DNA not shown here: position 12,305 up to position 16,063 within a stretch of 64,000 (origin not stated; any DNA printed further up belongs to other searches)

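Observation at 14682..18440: GC content drops at a domain boundary: an SLT-like C-terminal cassette plus a tightly linked lipoprotein gene (polymorphic-toxin-like effector with candidate immunity)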

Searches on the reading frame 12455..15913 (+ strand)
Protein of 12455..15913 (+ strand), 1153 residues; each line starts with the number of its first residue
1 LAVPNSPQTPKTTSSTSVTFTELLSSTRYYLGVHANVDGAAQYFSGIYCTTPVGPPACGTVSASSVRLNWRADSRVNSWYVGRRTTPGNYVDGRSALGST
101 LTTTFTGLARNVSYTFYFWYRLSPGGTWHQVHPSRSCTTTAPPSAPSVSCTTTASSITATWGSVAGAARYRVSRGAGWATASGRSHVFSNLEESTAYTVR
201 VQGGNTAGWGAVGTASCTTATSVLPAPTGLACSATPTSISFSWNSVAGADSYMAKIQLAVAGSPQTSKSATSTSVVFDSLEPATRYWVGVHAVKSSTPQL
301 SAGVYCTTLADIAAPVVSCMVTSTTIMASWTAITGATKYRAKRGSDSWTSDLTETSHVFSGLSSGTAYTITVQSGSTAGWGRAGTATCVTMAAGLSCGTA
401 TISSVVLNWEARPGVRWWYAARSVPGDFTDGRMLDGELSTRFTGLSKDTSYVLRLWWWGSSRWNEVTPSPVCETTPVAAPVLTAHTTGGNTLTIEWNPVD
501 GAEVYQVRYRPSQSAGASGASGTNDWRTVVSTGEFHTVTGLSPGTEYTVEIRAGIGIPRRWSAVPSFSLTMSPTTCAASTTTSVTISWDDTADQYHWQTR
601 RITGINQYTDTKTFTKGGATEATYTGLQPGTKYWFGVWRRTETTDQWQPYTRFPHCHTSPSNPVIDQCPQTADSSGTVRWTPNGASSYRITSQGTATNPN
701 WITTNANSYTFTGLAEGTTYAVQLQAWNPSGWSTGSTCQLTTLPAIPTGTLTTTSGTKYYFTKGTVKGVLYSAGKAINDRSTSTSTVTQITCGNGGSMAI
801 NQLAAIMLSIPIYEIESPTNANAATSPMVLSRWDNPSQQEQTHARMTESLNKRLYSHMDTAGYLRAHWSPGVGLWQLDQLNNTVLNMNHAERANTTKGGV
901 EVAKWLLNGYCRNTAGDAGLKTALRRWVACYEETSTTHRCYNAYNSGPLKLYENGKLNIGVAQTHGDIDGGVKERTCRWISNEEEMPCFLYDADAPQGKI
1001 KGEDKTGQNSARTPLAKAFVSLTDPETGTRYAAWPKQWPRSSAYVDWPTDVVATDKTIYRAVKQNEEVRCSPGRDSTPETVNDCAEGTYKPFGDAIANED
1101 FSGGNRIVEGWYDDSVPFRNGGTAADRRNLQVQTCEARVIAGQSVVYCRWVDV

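Call 5: search_protein_families(library=pfam, proteins=[window:12455-15913:+], max_evalue=0.1)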
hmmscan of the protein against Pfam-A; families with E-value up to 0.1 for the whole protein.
window:12455-15913:+ (1153 aa): 8 families
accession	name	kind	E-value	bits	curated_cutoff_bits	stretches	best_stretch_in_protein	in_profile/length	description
PF00041.27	fn3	-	1.1e-40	138.2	25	6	482-555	6-72/84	Fibronectin type III domain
PF16656.11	Pur_ac_phosph_N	-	4.4e-17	62.9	30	3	488-567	11-91/93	Purple acid Phosphatase, N-terminal domain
PF25059.1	FN3_DSCAM-DSCAML_C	-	2.3e-14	53.9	39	0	700-743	34-80/89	DSCAM/DSCAML C-terminal Fn3-like domain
PF23608.1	Ig_ILCR1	-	6.8e-11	42.7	27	0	351-400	62-109/114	ILCR1 Ig-like domain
PF09294.16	Interfer-bind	-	1.5e-08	35.3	21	0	686-731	42-89/104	Interferon-alpha/beta receptor, fibronectin type III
PF10179.15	NDNF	-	2.8e-07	31.1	27.3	0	589-650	62-119/127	Neuron-derived neurotrophic factor, first Fn(III) domain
PF24356.1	WH_PARP12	-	0.033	14.5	27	1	784-806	6-28/70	PARP12 winged helix domain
PF24547.1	DUF7601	-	0.075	14.1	27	0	704-756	61-106/116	Domain of unknown function (DUF7601)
